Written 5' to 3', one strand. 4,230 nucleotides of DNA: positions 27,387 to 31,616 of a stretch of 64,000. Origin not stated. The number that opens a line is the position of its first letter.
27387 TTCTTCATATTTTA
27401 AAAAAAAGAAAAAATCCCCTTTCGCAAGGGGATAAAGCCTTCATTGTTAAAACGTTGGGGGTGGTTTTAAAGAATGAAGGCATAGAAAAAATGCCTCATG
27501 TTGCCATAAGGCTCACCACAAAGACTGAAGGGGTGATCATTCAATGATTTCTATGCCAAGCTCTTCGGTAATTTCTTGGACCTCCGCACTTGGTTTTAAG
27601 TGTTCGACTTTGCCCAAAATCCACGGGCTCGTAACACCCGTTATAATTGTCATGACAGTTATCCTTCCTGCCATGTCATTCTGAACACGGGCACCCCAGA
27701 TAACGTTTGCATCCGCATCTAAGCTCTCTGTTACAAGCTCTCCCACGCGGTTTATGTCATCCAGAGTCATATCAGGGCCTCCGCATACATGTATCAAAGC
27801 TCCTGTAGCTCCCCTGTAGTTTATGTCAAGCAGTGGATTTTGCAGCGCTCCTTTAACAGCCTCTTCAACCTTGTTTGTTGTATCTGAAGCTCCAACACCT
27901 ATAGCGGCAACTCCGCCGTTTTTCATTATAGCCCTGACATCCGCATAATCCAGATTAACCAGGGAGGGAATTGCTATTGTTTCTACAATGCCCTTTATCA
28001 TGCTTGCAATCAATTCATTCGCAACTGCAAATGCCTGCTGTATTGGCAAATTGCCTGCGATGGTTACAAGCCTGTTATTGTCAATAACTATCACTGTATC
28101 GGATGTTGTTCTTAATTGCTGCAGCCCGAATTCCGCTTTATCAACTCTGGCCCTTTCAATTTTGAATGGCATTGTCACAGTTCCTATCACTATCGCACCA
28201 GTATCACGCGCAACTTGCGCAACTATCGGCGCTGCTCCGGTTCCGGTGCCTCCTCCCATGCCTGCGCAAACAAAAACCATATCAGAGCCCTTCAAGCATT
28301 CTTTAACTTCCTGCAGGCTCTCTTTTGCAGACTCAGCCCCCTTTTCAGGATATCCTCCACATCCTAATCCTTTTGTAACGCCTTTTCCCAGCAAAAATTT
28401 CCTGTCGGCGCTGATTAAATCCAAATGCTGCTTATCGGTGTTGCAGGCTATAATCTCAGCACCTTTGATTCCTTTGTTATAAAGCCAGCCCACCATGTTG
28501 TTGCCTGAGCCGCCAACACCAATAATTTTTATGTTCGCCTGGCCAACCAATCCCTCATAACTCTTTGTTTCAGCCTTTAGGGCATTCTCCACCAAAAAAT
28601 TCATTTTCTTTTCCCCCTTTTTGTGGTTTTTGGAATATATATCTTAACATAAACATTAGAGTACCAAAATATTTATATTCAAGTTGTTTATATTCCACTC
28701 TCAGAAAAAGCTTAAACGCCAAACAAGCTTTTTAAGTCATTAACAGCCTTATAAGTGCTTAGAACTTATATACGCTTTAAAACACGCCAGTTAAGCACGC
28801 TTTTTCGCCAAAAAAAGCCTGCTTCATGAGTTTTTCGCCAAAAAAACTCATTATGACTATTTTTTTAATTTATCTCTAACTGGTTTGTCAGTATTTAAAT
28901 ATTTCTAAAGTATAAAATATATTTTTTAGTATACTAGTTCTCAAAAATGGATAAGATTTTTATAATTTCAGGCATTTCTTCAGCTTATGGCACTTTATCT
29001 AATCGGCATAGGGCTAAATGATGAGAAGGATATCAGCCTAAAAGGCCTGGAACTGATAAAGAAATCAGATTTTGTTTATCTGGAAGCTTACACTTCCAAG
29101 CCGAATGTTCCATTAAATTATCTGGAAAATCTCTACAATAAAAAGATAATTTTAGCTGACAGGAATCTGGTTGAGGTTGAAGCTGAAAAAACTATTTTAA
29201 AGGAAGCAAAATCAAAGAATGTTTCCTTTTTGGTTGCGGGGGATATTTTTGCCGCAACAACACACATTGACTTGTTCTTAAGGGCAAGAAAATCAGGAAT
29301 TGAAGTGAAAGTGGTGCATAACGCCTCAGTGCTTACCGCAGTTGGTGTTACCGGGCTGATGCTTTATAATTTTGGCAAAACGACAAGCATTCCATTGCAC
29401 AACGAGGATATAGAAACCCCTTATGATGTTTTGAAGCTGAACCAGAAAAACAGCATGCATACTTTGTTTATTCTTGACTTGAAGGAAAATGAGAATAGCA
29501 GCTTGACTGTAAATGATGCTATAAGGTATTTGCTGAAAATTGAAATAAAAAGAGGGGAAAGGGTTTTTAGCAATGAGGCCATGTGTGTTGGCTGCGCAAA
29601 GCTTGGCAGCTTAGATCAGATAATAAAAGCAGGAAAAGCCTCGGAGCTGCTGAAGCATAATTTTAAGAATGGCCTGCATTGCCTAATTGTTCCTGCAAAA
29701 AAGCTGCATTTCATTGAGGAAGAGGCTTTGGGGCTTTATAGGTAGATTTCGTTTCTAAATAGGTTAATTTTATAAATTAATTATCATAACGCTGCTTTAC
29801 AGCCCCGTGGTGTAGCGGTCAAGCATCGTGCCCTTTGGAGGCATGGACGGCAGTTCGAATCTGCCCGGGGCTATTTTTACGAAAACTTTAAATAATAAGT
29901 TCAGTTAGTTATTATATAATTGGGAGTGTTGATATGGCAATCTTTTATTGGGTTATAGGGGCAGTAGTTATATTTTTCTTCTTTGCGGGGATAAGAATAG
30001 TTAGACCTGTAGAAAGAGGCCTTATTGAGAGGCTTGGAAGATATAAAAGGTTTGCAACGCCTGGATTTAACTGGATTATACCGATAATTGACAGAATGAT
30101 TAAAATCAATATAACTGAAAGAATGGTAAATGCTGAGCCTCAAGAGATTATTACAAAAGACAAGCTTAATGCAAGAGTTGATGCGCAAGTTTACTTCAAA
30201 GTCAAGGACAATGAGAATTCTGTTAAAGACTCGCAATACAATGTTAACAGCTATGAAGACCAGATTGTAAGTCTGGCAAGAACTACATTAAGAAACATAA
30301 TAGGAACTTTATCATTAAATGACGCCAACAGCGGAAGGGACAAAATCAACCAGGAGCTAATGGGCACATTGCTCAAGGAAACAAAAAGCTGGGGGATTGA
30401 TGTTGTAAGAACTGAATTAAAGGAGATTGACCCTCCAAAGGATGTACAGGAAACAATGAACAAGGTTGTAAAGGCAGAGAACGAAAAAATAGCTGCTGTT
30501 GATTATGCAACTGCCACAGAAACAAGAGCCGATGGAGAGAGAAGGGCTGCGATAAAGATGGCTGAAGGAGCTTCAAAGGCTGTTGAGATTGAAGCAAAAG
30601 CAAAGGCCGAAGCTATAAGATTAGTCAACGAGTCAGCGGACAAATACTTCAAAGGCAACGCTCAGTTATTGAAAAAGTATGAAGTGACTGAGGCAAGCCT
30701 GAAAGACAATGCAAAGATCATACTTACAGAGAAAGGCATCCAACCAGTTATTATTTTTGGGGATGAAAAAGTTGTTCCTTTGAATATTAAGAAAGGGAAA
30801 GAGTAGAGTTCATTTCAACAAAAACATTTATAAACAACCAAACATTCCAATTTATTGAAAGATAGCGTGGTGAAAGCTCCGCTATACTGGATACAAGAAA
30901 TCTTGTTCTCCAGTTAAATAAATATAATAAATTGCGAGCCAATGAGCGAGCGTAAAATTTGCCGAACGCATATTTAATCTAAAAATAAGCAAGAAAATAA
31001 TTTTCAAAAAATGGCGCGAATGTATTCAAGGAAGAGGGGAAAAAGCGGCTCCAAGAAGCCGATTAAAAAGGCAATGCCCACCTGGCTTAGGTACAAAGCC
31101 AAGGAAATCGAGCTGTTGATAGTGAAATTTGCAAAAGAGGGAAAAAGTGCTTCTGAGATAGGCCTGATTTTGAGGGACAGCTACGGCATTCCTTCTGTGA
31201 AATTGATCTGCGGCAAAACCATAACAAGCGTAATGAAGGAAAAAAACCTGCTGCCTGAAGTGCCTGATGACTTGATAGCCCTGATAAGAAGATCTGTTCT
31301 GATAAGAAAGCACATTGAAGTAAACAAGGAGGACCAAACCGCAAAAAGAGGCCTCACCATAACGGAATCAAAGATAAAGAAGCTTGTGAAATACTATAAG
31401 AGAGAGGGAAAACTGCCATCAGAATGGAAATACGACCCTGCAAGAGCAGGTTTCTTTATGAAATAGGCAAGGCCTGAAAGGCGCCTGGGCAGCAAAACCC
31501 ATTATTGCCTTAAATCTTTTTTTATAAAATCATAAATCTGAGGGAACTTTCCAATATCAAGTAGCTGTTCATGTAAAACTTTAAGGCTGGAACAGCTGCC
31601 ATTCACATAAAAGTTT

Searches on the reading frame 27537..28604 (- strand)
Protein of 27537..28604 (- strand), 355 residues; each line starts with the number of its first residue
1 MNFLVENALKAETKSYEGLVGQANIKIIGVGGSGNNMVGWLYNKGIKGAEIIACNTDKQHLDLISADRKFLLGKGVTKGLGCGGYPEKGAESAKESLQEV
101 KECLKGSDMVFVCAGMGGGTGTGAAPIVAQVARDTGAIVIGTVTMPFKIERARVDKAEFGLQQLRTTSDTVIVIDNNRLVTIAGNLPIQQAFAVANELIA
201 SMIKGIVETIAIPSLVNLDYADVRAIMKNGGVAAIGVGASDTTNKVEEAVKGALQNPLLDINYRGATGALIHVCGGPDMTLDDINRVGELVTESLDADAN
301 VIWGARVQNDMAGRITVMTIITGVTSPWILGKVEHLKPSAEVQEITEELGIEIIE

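Call 43: search_protein_families(library=pfam, proteins=[window:27537-28604:-], max_evalue=0.001)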
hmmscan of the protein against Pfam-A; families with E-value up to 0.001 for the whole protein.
window:27537-28604:- (355 aa): 2 families
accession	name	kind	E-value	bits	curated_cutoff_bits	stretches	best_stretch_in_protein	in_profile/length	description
PF00091.31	Tubulin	-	1.5e-45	156.3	33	1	24-183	1-189/190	Tubulin/FtsZ family, GTPase domain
PF12327.13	FtsZ_C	-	4.9e-31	107.3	27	1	231-324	1-94/95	FtsZ family, C-terminal domain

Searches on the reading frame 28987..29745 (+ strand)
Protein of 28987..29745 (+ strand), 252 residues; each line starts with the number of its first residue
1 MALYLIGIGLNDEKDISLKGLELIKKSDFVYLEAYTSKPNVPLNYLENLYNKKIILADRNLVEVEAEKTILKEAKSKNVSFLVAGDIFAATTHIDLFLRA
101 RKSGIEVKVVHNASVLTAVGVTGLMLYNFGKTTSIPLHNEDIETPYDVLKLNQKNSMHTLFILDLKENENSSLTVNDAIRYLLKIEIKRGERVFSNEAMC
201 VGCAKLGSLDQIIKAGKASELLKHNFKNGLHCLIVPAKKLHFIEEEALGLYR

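Call 5: search_protein_families(library=pfam, proteins=[window:28987-29745:+], max_evalue=0.1)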
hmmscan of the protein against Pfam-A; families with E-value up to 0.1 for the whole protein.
window:28987-29745:+ (252 aa): 1 family
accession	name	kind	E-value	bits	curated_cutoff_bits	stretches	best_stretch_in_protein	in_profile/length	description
PF00590.25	TP_methylase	-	2e-18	67.6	27.8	1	3-221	2-211/212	Tetrapyrrole (Corrin/Porphyrin) Methylases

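Call 28: search_protein_families(library=ncbifam, proteins=[window:28987-29745:+], max_evalue=0.001)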
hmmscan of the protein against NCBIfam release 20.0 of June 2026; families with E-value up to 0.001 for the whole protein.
window:28987-29745:+ (252 aa): 6 families
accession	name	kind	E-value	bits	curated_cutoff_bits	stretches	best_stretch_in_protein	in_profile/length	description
TIGR00522.1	dph5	equivalog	3.3e-80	269.2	114.3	1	3-248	2-251/258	diphthine synthase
NF004455.0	PRK05787.1-3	equivalog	5.7e-07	29.3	258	1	2-126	2-123/221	cobalt-precorrin-7 (C(5))-methyltransferase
NF004058.0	PRK05576.1-1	equivalog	2.1e-05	24.2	239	1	2-118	3-130/221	cobalt-factor II C(20)-methyltransferase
NF004060.0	PRK05576.1-3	equivalog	4.6e-05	23.3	189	1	5-119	4-122/202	cobalt-factor II C(20)-methyltransferase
NF004460.0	PRK05787.2-3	equivalog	0.00017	21.2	291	1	3-107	2-100/207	cobalt-precorrin-7 (C(5))-methyltransferase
NF004063.0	PRK05576.1-6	equivalog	0.00053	19.4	235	0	1-120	1-127/235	cobalt-factor II C(20)-methyltransferase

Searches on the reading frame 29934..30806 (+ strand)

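Call 43: search_protein_families(library=pfam, proteins=[window:29934-30806:+], max_evalue=0.001)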
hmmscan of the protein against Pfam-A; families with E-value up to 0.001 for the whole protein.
window:29934-30806:+ (290 aa): 1 family
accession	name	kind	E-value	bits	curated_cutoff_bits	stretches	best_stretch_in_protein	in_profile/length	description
PF01145.31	Band_7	-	8.1e-37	127.4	23.6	1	22-194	2-174/176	SPFH domain / Band 7 family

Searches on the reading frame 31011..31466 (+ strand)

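Call 43: search_protein_families(library=pfam, proteins=[window:31011-31466:+], max_evalue=0.001)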
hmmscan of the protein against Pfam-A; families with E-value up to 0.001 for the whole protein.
window:31011-31466:+ (151 aa): 2 families
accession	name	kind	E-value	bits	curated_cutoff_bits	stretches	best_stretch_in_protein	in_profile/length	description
PF08069.17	Ribosomal_S13_N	-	2e-26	92.2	25.4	1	1-60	1-60/60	Ribosomal S13/S15 N-terminal domain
PF00312.27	Ribosomal_S15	-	1.3e-11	45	31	1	81-147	11-79/81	Ribosomal protein S15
